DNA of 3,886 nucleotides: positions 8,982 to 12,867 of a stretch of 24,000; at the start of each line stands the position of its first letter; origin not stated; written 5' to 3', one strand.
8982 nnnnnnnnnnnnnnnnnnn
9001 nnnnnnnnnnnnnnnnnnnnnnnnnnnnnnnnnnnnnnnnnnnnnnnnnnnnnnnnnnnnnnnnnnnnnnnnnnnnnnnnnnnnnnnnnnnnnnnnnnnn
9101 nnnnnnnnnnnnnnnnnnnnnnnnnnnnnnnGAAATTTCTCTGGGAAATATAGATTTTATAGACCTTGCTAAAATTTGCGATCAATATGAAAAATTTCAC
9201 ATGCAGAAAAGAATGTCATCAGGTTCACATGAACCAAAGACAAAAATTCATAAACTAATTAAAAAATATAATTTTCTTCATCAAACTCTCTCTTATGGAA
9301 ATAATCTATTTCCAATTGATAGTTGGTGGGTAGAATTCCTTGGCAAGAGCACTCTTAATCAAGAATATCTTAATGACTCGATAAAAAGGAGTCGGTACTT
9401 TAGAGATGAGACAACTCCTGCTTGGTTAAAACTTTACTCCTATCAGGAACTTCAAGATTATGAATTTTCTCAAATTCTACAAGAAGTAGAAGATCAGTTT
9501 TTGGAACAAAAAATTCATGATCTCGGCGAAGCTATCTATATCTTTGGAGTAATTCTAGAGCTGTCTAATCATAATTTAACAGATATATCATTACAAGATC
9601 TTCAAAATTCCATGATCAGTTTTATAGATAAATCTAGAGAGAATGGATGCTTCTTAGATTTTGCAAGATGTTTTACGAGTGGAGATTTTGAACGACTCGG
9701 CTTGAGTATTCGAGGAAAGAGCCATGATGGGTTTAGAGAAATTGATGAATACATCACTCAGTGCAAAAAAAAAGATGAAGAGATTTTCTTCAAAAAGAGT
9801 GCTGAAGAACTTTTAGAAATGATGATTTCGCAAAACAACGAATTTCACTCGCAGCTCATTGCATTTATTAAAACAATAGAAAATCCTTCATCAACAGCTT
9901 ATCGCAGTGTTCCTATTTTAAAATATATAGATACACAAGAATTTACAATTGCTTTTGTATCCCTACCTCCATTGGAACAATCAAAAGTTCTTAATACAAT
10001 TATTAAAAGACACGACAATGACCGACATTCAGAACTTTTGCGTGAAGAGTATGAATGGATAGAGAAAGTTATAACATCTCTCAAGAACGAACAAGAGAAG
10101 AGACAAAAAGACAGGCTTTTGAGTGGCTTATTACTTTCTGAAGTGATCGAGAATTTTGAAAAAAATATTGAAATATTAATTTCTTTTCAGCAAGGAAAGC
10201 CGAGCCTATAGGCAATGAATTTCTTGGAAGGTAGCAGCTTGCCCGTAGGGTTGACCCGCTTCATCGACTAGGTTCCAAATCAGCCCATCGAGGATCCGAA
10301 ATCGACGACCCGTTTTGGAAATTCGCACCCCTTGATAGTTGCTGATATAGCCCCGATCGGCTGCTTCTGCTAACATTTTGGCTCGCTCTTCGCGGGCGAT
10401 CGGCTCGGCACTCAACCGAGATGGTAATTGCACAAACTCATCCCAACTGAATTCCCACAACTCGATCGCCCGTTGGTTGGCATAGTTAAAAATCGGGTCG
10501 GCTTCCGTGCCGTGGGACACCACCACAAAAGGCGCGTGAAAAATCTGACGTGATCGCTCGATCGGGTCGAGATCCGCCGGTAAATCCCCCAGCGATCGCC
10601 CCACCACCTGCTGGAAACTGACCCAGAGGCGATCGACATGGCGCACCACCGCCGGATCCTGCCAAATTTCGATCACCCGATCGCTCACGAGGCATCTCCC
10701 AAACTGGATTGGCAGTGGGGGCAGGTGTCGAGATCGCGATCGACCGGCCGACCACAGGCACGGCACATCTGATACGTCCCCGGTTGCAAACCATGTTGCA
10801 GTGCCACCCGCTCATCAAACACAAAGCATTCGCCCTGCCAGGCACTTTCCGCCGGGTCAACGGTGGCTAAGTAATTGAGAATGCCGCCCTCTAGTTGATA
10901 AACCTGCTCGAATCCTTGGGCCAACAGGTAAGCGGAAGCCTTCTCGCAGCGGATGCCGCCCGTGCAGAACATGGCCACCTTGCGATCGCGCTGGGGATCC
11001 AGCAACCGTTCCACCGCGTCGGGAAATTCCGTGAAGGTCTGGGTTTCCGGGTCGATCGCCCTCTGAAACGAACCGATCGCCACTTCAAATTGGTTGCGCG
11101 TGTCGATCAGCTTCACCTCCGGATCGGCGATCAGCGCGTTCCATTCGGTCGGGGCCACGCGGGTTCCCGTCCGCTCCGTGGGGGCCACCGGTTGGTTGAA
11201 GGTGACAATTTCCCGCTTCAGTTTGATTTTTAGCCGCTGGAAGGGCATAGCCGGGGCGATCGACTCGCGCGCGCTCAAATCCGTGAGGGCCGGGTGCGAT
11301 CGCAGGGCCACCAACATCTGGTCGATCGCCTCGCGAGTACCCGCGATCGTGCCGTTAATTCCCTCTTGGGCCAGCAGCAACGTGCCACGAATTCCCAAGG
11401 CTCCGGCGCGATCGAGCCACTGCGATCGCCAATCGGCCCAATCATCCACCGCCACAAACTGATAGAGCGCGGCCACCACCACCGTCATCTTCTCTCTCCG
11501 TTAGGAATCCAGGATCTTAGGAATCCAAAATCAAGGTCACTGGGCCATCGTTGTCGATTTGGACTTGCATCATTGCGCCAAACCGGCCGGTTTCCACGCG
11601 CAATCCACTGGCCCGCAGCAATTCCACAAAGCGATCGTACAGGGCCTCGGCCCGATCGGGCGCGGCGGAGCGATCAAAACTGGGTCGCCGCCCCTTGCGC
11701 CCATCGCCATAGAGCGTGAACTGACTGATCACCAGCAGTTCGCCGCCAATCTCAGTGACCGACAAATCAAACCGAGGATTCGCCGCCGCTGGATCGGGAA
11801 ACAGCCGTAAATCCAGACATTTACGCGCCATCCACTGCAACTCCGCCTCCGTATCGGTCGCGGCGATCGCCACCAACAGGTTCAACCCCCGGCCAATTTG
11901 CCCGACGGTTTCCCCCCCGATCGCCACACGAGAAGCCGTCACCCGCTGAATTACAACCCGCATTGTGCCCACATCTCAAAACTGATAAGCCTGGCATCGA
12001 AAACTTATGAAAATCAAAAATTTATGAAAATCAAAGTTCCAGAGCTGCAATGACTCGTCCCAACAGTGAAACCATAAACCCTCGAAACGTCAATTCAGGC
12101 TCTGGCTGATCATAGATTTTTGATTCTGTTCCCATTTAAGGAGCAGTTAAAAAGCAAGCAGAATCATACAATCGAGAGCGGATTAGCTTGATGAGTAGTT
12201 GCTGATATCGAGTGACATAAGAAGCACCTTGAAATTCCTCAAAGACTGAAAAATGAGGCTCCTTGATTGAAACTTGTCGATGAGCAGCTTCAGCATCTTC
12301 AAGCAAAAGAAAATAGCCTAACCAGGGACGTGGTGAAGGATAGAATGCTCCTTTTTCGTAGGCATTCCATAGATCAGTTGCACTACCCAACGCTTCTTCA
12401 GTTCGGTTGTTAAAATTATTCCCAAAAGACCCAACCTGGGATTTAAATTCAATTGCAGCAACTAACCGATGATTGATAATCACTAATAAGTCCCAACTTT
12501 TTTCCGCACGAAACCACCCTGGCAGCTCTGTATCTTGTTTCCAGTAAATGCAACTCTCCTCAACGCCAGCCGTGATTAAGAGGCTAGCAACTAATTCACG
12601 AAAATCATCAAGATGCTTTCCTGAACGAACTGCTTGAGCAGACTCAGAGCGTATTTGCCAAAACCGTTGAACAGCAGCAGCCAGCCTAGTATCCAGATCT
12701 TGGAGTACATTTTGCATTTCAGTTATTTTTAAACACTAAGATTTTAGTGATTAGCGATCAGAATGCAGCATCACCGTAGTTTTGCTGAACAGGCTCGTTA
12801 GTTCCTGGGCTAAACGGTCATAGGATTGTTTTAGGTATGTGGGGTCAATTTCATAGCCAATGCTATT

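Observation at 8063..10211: Stand-alone soluble KAP-type P-loop NTPase on an AT-rich islet without HIP1: candidate single-gene defence or abortive-infection module of unknown mechanism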

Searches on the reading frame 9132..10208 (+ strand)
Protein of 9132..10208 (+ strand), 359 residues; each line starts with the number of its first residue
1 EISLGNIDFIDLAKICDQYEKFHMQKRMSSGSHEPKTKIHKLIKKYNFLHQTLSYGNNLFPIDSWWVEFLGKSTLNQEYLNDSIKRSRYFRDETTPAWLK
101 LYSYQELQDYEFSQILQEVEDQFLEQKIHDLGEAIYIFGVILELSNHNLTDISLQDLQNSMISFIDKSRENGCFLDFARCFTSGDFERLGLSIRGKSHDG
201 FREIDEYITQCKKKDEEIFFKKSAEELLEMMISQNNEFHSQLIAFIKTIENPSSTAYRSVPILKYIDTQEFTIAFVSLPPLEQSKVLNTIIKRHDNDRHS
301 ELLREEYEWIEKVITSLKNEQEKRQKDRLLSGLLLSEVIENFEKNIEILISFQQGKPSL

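Call 52: predict_structure(alignment_id=A3)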
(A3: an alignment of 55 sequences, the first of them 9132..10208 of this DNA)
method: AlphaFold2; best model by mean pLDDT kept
length: 359 residues; sequences in the alignment: 55
mean_pLDDT: 83.4   pTM: 0.71
mean pLDDT of the five models: 83.4, 83.0, 82.1, 81.7, 81.0
residues with pLDDT >= 90: 207; 70-90: 59; 50-70: 66; < 50: 27
segments of 3 or more residues with pLDDT < 50: 1-5, 32-35, 50-57, 248-253, 357-359
pLDDT, mean of each block of 10 residues (from residue 1): 54 67 65 55 60 50 68 76 67 83 91 97 96 96 96 96 97 92 76 91 97 94 95 93 63 66 96 97 96 87 91 98 97 96 94 65
secondary structure, 60 per line:
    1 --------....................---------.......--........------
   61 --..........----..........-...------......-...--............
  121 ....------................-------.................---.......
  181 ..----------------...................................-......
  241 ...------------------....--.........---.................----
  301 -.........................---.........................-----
elements in order: H9-28 H38-44 H47-54 H63-72 H77-86 H97-102 H109-124 H131-146 H154-170 H174-182 H199-233 H235-243 H262-265 H268-276 H280-296 H302-326 H330-354

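Call 56: fold_search(model_id=the predicted structure, library=pdb)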
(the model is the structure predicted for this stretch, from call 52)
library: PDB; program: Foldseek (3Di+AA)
matches with E <= 10: 294; with E <= 0.001: 0
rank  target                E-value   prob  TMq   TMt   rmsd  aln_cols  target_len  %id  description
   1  7rdr_A                1.8e-01  0.30  0.18  0.16  17.7       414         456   13  Circular tandem repeat protein with novel repeat topology and enhanced subunit contact surfaces (released 2021-09-01)
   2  4g2v_A                3.8e-01  0.28  0.17  0.19  17.5       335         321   15  Structure complex of LGN binding with FRMPD1 (released 2013-01-23)
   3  3sf4_A                3.8e-01  0.20  0.15  0.15  18.3       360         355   13  Crystal structure of the complex between the conserved cell polarity proteins Inscuteable and LGN (released 2011-11-23)
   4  4nee_A                3.9e-01  0.18  0.18  0.17  17.1       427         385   10  crystal structure of AP-2 alpha/simga2 complex bound to HIV-1 Nef (released 2014-01-29)
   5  9cc4_D                4.3e-01  0.47  0.18  0.27  21.0       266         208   11  Crystal structure of Z4 c3ii (released 2025-06-25)
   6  7ep7_A                5.1e-01  0.18  0.17  0.18  17.3       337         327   13  The complex structure of Gpsm2 and Whirlin (released 2022-05-04)
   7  3p1p_A                5.3e-01  0.20  0.14  0.19  21.2       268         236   12  Crystal structure of human 14-3-3 sigma C38N/N166H in complex with TASK-3 peptide (released 2011-10-12)
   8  9au7_A                5.3e-01  0.15  0.16  0.11  17.9       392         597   13  Human Retriever VPS35L/VPS29/VPS26C complex bound to SNX17 peptide (Composite Map) (released 2024-10-30)
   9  3sf4_C                5.5e-01  0.21  0.17  0.17  17.4       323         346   13  Crystal structure of the complex between the conserved cell polarity proteins Inscuteable and LGN (released 2011-11-23)
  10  6hc2_C                6.0e-01  0.20  0.17  0.17  17.8       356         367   11  Crystal structure of NuMA/LGN hetero-hexamers (released 2019-05-29)
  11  5swf_A                6.6e-01  0.16  0.17  0.19  17.9       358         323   12  The structure of the PP2A B56 subunit double phosphorylated BubR1 complex (released 2016-11-30)
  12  8a22_AN               6.8e-01  0.15  0.15  0.13  15.5       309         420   14  Structure of the mitochondrial ribosome from Polytomella magna (released 2022-11-16)
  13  5cwn                  7.4e-01  0.30  0.16  0.25  15.4       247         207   12  Crystal structure of de novo designed helical repeat protein DHR71 (released 2015-12-16)
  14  9d2f_M                7.4e-01  0.20  0.17  0.18  17.6       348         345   10  3D structure and atomic model of RS3 of mouse respiratory cilia (released 2025-08-13)
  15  7t7t_A                7.4e-01  0.15  0.18  0.15  21.7       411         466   13  Structure of TSK/BRU1 bound to histone H3.1 (released 2022-03-30)
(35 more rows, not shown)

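Call 58: search_protein_families(library=pfam, proteins=[window:9132-10208:+], max_evalue=0.01)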
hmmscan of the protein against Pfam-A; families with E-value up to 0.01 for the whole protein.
window:9132-10208:+ (359 aa): 0 families

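Call 69: search_protein_representatives(protein=window:9132-10208:+)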
Query: 359 residues. Proteins with E-value up to 0.001 (for the whole library): 817; up to 1e-10: 305; up to 1e-30: 2. The best 150 are listed.
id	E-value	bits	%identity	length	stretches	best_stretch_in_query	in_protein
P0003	7.8e-65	236.0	41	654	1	37-348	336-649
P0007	2.6e-59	217.9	40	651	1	1-350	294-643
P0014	2.7e-29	119.2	32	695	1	58-347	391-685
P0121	5.8e-29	118.1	30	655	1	54-343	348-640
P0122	2.9e-28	115.8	30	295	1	64-328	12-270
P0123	7.7e-27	111.1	29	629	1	60-347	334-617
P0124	1.6e-26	110.0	32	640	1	32-341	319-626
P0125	8.6e-26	107.6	29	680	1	57-346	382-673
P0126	1.5e-25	106.9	30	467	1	21-344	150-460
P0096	1.6e-25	106.8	27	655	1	58-333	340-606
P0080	3.7e-25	105.6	27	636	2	32-346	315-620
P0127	5.0e-25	105.1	27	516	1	1-351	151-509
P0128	6.6e-25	104.7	27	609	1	33-342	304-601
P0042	7.2e-25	104.6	30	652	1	27-345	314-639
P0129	7.9e-25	104.5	29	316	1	39-344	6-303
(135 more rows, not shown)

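Call 72: find_encoding_contigs(protein=P0122, flank=4000, max_places=2)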
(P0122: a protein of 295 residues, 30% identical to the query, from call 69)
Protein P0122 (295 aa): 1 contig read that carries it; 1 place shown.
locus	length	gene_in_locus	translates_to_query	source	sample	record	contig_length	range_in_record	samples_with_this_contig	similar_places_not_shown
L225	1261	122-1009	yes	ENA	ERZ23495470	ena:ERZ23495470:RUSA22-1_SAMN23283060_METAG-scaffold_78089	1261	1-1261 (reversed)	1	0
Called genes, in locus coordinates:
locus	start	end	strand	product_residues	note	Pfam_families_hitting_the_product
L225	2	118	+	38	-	?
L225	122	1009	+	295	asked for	-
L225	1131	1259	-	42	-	?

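Call 73: find_encoding_contigs(protein=P0129, flank=4000, max_places=2)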
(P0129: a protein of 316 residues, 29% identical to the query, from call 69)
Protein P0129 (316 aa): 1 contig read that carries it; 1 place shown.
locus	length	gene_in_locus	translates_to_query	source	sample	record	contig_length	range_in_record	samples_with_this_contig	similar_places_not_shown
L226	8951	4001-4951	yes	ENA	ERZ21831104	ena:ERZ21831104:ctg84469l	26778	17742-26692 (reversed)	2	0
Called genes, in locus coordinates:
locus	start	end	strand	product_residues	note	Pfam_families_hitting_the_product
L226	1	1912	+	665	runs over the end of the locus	?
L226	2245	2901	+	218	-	-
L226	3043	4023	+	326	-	PF01637:ATPase_2 (weak), PF07693:KAP_NTPase, PF13401:AAA_22 (faint), PF13173:AAA_14 (faint)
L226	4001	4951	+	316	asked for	-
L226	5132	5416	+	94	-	PF01797:Y1_Tnp (weak)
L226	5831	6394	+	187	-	-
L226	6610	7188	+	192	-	PF00075:RNase_H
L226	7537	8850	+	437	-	PF00246:Peptidase_M14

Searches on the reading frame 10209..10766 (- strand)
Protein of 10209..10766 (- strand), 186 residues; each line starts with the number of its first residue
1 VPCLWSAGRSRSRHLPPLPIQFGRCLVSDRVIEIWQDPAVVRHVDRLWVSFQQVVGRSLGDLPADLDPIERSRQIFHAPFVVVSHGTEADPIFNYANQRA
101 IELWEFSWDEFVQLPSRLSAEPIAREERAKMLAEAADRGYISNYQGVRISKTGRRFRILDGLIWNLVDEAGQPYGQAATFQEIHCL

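Call 37: find_related_loci(query=window:10209-10688:-, collection=genome_contigs, flank=6000)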
Query window:10209-10688:- (160 aa) in genome_contigs; peptide patterns used: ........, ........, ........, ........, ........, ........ (x = any residue, [..] = any of these).
246 stretches matched a pattern; 108 encode a relative of the query (tblastn E <= 1e-3); the best 80 are kept; 80 distinct loci.
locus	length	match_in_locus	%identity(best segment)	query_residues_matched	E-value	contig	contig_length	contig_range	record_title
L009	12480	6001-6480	93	1-157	2e-96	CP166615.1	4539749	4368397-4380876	MAG: Limnothrix sp. BL-A-16 chromosome, complete genome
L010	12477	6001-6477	92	1-160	4e-94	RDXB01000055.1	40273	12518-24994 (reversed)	MAG: Oscillatoriales cyanobacterium isolate PH2015_14S_56_116 PH2015_14S_scaffold_74, whole genome shotgun sequence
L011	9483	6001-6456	58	2-154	2e-55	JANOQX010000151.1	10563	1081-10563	MAG: Cyanobacteria bacterium VAR_4_metabat_243 VAR_4_k141_3823122, whole genome shotgun sequence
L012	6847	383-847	58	5-160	1e-55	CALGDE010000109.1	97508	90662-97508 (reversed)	MAG TPA_asm: uncultured cyanobacterium isolate SRR3401482_bin.11_CONCOCT_v1.1_MAG genome assembly, contig: ERZ1740067.40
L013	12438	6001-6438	59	9-156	7e-54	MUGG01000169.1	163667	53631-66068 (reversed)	MAG: Alkalinema sp. CACIAM 70d contig00007, whole genome shotgun sequence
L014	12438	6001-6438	57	9-156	1e-52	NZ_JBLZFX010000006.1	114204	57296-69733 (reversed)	Alkalinema pantanalense CENA528 NODE_6_size114204_pilon, whole genome shotgun sequence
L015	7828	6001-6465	54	5-160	6e-52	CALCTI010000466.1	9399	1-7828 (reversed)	MAG TPA_asm: uncultured cyanobacterium isolate SRR3401492_bin.38_CONCOCT_v1.1_MAG genome assembly, contig: ERZ1740065.38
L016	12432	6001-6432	53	9-154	1e-50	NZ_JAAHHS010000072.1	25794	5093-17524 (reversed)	MAG: Moorena sp. SIO3H5 3H5_NODE_72, whole genome shotgun sequence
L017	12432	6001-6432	54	9-154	2e-50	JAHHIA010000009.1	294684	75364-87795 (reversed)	MAG: Scytolyngbya sp. HA4215-MV1 scaffold_23_c1, whole genome shotgun sequence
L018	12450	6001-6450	51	9-160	3e-50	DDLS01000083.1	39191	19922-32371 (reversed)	MAG TPA_asm: Cyanobacteria bacterium UBA2566 UBA2566_contig_790, whole genome shotgun sequence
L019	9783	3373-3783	56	18-156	3e-50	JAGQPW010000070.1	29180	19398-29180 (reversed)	MAG: Planctomycetaceae bacterium isolate HKST-UBA50 NODE_70_length_29180_cov_7.842456, whole genome shotgun sequence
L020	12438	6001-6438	53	9-156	4e-50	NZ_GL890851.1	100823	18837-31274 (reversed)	Moorena producens 3L scf46166, whole genome shotgun sequence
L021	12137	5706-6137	54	9-154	1e-49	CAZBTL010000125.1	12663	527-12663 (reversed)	MAG TPA_asm: uncultured bacterium isolate binchicken_co107_279 genome assembly, contig: NODE_11496_length_12663_cov_28.4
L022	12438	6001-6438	52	9-156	8e-50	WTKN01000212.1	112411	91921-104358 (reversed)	MAG: Moorena sp. SS36440bin_2 NODE_10_length_112411_cov_31.412786, whole genome shotgun sequence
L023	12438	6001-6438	52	9-156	3e-49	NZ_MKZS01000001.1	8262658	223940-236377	Moorena bouillonii PNG strain PNG5-198 Ga0081470_101, whole genome shotgun sequence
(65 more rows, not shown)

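Call 58: search_protein_families(library=pfam, proteins=[window:10209-10766:-], max_evalue=0.01)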
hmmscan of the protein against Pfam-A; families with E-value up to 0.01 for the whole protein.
window:10209-10766:- (186 aa): 1 family
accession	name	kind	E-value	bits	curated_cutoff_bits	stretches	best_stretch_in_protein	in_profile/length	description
PF08670.17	MEKHLA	-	2.7e-52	176.9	23.7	1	42-183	2-141/143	MEKHLA domain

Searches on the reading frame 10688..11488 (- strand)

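Call 58: search_protein_families(library=pfam, proteins=[window:10688-11488:-], max_evalue=0.01)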
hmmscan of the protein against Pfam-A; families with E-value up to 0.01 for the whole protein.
window:10688-11488:- (267 aa): 6 families
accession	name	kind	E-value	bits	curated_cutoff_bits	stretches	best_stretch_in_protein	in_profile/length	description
PF17773.7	UPF0176_N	-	1.9e-27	95.9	26.2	1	4-94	2-92/92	UPF0176 acylphosphatase like domain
PF00581.25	Rhodanese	-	1.2e-09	39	22.2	1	113-207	2-100/102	Rhodanese-like domain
PF12368.13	Rhodanese_C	-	9.6e-06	26.3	26.9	1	218-260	1-44/66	Rhodanase C-terminal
PF12773.13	DZR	-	0.0025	18.4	27.3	1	239-262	12-33/45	Double zinc ribbon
PF13248.11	Zn_ribbon_3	-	0.0033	17.3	27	1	242-261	5-24/26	zinc-ribbon domain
PF24460.1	DUF7575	-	0.0055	16.5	28.5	0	240-259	4-23/28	Domain of unknown function (DUF7575)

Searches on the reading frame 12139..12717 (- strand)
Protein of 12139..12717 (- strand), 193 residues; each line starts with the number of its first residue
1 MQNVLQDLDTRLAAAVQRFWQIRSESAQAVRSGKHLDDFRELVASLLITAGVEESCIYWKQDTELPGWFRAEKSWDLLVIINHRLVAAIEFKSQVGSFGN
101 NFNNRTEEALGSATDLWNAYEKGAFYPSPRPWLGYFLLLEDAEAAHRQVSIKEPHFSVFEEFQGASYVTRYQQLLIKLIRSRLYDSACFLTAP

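Call 58: search_protein_families(library=pfam, proteins=[window:12139-12717:-], max_evalue=0.01)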
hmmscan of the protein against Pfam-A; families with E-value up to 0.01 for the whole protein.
window:12139-12717:- (193 aa): 1 family
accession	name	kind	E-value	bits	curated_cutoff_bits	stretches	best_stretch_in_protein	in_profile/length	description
PF04555.19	XhoI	-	2.3e-65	220.5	25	1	28-192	14-179/191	Restriction endonuclease XhoI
